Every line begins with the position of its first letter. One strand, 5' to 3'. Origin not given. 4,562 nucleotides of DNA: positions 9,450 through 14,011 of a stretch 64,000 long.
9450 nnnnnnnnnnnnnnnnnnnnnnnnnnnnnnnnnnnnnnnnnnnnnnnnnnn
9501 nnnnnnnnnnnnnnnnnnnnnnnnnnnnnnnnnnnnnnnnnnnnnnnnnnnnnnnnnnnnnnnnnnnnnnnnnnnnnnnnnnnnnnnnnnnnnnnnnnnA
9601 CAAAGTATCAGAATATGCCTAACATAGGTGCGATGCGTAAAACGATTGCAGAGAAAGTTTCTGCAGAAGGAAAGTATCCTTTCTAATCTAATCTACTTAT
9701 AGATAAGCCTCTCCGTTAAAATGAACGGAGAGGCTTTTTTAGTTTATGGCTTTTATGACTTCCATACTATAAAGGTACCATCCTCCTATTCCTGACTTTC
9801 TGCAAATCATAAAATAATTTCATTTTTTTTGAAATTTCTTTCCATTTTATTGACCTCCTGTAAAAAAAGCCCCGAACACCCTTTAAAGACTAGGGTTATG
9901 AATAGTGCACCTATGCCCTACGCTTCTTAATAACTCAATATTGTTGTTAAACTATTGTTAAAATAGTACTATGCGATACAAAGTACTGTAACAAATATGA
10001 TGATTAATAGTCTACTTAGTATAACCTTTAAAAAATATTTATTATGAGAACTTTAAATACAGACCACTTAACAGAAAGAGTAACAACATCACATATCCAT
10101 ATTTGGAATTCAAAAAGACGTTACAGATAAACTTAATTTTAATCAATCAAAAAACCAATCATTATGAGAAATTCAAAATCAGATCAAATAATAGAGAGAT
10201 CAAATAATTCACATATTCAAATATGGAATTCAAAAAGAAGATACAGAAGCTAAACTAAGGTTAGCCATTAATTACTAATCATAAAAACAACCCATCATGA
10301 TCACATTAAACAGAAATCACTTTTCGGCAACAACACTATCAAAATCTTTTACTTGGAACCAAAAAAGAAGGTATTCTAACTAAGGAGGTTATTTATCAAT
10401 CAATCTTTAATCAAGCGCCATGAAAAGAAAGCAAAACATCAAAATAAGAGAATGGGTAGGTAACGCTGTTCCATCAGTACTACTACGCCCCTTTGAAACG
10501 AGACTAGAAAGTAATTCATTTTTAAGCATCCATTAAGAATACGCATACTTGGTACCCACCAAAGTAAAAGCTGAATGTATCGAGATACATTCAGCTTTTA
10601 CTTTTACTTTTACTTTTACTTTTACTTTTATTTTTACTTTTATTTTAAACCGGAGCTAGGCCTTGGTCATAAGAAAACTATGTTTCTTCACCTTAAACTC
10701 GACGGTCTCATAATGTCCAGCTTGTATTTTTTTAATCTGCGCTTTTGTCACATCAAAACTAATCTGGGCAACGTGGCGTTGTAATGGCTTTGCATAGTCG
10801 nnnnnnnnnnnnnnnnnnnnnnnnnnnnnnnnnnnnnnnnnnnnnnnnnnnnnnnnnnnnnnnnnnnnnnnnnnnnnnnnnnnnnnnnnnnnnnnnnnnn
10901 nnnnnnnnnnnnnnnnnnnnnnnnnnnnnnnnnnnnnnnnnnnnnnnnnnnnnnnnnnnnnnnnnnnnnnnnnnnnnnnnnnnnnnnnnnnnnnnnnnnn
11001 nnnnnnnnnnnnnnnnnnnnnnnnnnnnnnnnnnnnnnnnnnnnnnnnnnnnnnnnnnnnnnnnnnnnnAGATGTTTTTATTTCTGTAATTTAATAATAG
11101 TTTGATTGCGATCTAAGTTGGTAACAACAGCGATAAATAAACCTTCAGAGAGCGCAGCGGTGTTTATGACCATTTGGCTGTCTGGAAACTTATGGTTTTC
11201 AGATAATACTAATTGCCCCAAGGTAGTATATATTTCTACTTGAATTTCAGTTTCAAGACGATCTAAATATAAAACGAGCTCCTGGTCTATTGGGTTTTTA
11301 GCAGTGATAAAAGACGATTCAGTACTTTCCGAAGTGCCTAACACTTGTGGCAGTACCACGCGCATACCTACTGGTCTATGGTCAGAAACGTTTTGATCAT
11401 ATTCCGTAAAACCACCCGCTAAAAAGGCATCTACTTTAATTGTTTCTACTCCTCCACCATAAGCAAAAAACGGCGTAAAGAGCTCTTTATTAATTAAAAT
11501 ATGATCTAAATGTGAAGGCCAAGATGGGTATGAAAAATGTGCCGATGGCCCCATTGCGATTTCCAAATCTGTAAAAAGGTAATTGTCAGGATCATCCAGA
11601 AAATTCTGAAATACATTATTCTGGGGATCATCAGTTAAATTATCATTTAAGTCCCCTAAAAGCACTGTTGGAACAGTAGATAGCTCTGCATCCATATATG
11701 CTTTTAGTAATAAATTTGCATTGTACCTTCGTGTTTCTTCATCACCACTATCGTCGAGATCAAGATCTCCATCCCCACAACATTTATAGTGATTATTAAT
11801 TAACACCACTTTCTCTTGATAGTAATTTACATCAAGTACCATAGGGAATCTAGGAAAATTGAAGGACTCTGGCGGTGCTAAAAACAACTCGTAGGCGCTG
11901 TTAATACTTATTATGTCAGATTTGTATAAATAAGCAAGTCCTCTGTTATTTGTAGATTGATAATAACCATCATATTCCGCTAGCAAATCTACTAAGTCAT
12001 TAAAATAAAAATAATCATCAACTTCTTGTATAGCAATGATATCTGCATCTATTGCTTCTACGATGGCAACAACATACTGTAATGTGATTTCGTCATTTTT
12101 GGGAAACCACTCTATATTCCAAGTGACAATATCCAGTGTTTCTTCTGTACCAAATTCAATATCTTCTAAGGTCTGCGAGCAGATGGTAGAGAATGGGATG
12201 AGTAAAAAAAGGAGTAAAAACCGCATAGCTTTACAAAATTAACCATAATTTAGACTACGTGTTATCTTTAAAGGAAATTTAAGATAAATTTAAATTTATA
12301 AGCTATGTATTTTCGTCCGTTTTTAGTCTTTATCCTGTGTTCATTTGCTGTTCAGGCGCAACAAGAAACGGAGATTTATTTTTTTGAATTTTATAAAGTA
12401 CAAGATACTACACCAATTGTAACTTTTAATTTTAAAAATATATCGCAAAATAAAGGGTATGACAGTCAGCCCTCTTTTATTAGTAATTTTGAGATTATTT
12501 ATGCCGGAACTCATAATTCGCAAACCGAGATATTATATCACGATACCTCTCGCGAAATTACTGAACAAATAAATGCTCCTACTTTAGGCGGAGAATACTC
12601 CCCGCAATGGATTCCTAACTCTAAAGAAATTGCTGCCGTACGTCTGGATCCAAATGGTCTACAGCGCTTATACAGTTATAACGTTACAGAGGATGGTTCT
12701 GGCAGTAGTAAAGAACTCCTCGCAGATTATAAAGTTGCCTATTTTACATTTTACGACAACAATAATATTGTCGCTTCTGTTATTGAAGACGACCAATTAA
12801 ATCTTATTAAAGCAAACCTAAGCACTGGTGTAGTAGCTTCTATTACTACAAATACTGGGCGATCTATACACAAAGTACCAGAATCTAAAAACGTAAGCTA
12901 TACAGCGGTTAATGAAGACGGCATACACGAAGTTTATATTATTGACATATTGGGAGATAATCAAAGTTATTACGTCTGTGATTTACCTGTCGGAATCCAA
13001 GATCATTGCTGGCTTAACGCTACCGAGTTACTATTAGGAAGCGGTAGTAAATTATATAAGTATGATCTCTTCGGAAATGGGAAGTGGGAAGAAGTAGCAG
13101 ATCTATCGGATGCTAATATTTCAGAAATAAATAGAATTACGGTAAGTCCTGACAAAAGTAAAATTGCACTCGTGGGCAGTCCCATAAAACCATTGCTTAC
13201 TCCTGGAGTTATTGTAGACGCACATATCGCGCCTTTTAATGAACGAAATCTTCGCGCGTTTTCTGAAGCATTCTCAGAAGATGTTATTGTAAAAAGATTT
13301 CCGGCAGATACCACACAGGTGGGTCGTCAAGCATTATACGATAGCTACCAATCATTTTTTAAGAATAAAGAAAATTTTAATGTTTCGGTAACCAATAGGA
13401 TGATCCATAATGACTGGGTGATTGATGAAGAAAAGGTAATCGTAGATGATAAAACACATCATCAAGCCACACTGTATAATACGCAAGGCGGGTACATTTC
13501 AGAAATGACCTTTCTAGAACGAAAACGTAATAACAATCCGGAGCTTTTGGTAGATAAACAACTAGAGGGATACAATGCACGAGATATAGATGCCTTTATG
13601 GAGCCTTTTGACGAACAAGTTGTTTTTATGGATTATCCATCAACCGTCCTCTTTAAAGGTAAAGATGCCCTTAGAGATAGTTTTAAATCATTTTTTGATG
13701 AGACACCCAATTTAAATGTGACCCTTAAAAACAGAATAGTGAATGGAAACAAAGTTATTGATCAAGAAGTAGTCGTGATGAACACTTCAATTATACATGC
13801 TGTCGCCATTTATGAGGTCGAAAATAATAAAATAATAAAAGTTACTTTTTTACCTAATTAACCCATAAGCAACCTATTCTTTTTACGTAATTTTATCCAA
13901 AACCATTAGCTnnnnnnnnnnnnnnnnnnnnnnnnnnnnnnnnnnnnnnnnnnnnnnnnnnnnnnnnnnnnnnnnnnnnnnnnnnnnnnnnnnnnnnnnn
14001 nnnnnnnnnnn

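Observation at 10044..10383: Tandem array of three unannotated paralogous micro-ORFs with a conserved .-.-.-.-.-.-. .-terminus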

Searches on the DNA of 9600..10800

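Call 3: search_rna_families(source=window, start=9600, end=10800, threshold=evalue, max_evalue=10, show_alignments=3)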
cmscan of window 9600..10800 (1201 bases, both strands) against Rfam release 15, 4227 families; matches with E-value up to 10: 24.
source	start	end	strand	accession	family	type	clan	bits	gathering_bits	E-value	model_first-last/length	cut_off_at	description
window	9600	9749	+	RF00557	L10_leader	Cis-reg; leader;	-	28.9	44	0.018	1-138/138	no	Ribosomal protein L10 leader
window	10560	10606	+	RF00710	mir-44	Gene; miRNA;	-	28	54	0.00058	1-88/88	no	mir-44 microRNA precursor family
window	10562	10603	+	RF04225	MIR7502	Gene; miRNA;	-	26.2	71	1.9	1-143/143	no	MIR7502 microRNA precursor family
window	10541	10605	+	RF02363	Yfr11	Gene; sRNA;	-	24.8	44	0.25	1-144/144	no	Cyanobacterial functional RNA 11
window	10565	10606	+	RF02433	SpF36_sRNA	Gene; sRNA;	-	24.2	48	0.98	4-42/51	no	Streptococcus sRNA SpF36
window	9692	9740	+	RF02838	Ref55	Gene; sRNA;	-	24.1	43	0.99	1-54/54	no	Enterococcus sRNA 55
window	9702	9741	+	RF03353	MIR5291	Gene; miRNA;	-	22.8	54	0.36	1-65/65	no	MIR5291 microRNA precursor family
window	9656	9743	+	RF00515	PyrR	Cis-reg;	-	22.7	54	1.8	1-115/115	no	PyrR binding site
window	10561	10625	-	RF02495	ohsC_RNA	Gene; antitoxin;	-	22.2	50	1.3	1-77/77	no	Oppression of Hydrophobic ORF by sRNA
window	9639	9753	+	RF01459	rliE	Gene; sRNA;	-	21.1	90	0.83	76-199/222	no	Listeria sRNA rliE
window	10565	10611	-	RF04339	Plastid-psbJ-3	Cis-reg;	CL00152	20.7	61.7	1.1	44-125/125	no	Plastid-psbJ-3 3UTR RNA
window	9667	9754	-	RF00616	LhrC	Gene; sRNA;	CL00114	20.2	110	3.5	1-111/111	no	Listeria LhrC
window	9699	9831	-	RF01859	Phe_leader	Cis-reg; leader;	-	19.8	55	2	1-125/125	no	Phenylalanine leader peptide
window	10560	10606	+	RF00725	mir-iab-4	Gene; miRNA;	-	19.3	73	0.54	1-71/71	no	mir-iab-4 microRNA precursor family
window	10668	10755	-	RF01509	Afu_300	Gene; snRNA; snoRNA; CD-box;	-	18.7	40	0.91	1-91/91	no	A. fumigatus snoRNA Afu_300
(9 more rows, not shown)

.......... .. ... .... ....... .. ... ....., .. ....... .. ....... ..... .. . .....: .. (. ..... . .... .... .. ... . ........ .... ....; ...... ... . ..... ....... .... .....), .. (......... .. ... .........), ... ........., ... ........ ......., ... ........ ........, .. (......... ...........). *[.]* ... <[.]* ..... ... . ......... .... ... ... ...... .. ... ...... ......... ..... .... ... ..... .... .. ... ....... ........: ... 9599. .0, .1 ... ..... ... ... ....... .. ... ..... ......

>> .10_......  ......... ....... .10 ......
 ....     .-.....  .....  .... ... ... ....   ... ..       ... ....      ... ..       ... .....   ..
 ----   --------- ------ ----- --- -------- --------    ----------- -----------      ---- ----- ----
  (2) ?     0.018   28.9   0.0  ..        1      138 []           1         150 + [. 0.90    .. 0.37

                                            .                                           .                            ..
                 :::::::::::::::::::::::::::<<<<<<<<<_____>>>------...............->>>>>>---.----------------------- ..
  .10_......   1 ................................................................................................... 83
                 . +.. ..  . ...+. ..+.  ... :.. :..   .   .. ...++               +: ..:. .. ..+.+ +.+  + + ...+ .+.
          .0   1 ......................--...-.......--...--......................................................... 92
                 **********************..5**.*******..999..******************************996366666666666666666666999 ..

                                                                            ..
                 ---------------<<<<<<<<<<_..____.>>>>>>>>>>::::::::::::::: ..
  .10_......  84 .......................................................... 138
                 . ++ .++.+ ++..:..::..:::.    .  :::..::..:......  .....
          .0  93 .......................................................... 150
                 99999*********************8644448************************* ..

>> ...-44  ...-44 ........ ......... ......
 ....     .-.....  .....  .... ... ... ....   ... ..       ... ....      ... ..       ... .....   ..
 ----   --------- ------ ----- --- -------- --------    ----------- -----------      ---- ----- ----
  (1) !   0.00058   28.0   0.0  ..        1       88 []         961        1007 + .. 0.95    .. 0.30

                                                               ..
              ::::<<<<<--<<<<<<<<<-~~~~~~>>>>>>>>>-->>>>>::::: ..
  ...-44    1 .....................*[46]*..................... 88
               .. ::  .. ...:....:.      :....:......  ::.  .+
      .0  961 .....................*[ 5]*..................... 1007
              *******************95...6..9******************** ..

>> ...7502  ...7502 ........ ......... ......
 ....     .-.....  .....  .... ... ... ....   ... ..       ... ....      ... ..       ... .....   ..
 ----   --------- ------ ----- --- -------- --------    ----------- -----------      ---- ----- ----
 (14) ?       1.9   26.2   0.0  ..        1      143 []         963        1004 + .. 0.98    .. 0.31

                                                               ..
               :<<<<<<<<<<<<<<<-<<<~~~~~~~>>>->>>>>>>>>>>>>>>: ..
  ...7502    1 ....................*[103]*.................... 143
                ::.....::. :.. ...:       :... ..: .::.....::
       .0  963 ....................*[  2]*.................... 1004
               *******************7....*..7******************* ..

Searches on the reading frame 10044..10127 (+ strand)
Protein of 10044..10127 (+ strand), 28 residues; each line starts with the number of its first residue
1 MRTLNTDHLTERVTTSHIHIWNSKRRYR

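Call 19: search_protein_families(library=ncbifam, proteins=[window:10044-10127:+], max_evalue=10)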
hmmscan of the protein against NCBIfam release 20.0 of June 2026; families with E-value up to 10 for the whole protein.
seq(28 aa): 0 families

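Call 20: search_protein_families(library=pfam, proteins=[window:10044-10127:+], max_evalue=10)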
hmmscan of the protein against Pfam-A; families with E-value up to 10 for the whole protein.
seq(28 aa): 0 families

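Call 42: search_solved_structures(query=A2, max_evalue=10, show_alignments=3)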
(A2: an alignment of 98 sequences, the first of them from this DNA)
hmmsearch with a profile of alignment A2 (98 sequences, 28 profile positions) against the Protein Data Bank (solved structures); distinct sequences matched with E-value up to 10: 0.

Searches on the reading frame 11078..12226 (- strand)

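Call 46: search_protein_families(library=pfam, proteins=[window:11078-12226:-], max_evalue=0.001)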
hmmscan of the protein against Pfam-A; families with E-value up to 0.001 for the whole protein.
window:11078-12226:- (382 aa): 3 families
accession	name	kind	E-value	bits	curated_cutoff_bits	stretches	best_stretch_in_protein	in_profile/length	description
PF03372.29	Exo_endo_phos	-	4.9e-18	66.1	24.5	1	34-283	1-225/225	Endonuclease/Exonuclease/phosphatase family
PF19580.5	Exo_endo_phos_3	-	1.5e-06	27.9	27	1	53-250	48-253/311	Endonuclease/Exonuclease/phosphatase family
PF18962.6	Por_Secre_tail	-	4.4e-05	24.1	27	1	311-375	4-69/75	Secretion system C-terminal sorting domain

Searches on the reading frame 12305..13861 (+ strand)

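Call 46: search_protein_families(library=pfam, proteins=[window:12305-13861:+], max_evalue=0.001)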
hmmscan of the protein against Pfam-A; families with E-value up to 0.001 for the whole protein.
window:12305-13861:+ (518 aa): 3 families
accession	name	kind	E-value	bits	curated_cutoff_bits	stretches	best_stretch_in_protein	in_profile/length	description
PF12680.13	SnoaL_2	-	1.9e-21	77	27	2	417-511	2-100/102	SnoaL-like domain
PF07366.18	SnoaL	-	1.2e-11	45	28.4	2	419-485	7-72/126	SnoaL-like polyketide cyclase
PF13474.12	SnoaL_3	-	2.6e-11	44.4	22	1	416-493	5-78/121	SnoaL-like domain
